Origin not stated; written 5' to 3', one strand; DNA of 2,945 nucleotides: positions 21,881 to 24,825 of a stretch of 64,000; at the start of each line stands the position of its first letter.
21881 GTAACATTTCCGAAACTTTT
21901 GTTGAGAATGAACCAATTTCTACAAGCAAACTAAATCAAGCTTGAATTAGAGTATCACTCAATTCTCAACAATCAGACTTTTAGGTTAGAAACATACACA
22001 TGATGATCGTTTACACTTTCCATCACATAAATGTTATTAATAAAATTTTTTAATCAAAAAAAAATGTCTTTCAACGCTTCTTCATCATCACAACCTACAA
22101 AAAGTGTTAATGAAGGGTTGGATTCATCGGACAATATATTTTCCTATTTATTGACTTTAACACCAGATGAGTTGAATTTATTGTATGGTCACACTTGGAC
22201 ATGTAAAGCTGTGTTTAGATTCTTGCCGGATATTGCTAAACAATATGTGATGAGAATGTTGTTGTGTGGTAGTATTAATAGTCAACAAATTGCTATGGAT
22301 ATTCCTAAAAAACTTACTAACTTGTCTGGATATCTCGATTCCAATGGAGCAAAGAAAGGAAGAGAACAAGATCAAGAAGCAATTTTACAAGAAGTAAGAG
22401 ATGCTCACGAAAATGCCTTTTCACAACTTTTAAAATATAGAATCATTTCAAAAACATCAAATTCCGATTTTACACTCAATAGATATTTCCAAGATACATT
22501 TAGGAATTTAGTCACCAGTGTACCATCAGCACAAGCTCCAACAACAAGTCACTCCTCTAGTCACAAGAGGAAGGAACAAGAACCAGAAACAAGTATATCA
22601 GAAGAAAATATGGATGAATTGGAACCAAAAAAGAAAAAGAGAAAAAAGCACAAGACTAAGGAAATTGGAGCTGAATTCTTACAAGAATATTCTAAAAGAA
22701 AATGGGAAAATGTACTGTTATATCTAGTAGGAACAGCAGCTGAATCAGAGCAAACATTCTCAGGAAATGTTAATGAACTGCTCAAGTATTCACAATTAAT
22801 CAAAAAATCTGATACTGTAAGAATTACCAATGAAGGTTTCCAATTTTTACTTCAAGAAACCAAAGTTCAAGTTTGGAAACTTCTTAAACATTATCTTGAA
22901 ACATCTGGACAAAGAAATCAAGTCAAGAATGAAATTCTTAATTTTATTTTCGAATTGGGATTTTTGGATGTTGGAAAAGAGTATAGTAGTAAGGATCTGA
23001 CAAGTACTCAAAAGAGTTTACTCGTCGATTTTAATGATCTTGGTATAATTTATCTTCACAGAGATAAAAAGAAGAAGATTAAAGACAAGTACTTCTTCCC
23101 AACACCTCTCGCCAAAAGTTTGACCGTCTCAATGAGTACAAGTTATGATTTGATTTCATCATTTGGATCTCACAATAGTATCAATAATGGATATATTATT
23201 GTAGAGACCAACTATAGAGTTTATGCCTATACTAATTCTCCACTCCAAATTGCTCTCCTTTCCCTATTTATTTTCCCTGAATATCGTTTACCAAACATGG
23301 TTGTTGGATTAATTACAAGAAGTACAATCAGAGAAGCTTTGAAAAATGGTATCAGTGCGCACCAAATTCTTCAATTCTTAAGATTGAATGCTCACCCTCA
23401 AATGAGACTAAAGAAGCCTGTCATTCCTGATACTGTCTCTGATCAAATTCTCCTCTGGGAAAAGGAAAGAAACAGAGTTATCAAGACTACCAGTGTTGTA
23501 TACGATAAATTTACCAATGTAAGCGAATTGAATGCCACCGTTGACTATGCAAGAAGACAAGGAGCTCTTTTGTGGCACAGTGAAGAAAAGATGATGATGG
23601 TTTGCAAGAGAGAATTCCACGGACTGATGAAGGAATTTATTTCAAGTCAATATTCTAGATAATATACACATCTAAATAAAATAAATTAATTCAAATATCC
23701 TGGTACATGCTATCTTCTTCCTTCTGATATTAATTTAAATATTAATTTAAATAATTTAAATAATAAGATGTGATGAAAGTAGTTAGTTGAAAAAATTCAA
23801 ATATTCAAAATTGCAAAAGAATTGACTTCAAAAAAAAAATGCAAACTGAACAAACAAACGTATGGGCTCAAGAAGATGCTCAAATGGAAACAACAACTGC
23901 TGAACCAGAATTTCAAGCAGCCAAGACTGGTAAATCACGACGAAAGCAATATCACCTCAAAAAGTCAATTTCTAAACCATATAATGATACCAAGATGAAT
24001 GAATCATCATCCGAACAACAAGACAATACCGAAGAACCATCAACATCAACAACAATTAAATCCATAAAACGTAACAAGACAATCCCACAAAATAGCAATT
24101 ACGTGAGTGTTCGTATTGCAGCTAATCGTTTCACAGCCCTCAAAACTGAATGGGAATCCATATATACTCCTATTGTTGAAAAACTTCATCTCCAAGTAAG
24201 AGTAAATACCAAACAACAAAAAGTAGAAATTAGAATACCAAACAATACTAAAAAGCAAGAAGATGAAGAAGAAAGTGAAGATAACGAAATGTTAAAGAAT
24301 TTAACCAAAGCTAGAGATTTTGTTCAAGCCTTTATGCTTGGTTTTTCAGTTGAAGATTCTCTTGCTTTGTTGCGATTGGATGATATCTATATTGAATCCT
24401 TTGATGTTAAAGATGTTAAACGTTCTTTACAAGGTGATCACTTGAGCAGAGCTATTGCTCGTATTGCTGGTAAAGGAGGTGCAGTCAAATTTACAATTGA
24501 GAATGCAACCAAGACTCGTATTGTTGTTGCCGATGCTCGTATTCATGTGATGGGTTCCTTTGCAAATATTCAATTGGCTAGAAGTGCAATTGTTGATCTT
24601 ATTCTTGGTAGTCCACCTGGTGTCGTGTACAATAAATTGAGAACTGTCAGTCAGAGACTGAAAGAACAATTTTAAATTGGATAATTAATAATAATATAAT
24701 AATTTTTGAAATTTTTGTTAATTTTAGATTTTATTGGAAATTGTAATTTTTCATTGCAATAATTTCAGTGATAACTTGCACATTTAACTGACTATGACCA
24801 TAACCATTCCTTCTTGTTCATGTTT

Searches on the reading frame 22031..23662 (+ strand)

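Call 58: search_protein_families(library=pfam, proteins=[window:22031-23662:+], max_evalue=0.0001)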
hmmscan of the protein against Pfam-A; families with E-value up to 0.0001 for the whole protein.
window:22031-23662:+ (543 aa): 2 families
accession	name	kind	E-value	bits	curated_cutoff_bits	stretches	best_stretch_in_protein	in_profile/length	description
PF03849.19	Tfb2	-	2.7e-102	342.8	34.5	1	39-456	2-358/358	Transcription factor Tfb2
PF18307.6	Tfb2_C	-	5.5e-24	84.7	23.2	1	471-537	1-67/68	Transcription factor Tfb2 (p52) C-terminal domain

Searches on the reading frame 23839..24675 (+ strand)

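Call 58: search_protein_families(library=pfam, proteins=[window:23839-24675:+], max_evalue=0.0001)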
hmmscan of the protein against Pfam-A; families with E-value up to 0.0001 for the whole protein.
window:23839-24675:+ (278 aa): 1 family
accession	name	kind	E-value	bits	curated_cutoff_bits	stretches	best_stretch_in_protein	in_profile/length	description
PF22891.2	KH_PNO1_2nd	-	6.1e-37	126.1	27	1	184-274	1-90/90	Eukaryotic type KH-domain (KH-domain type I) (327.11.2)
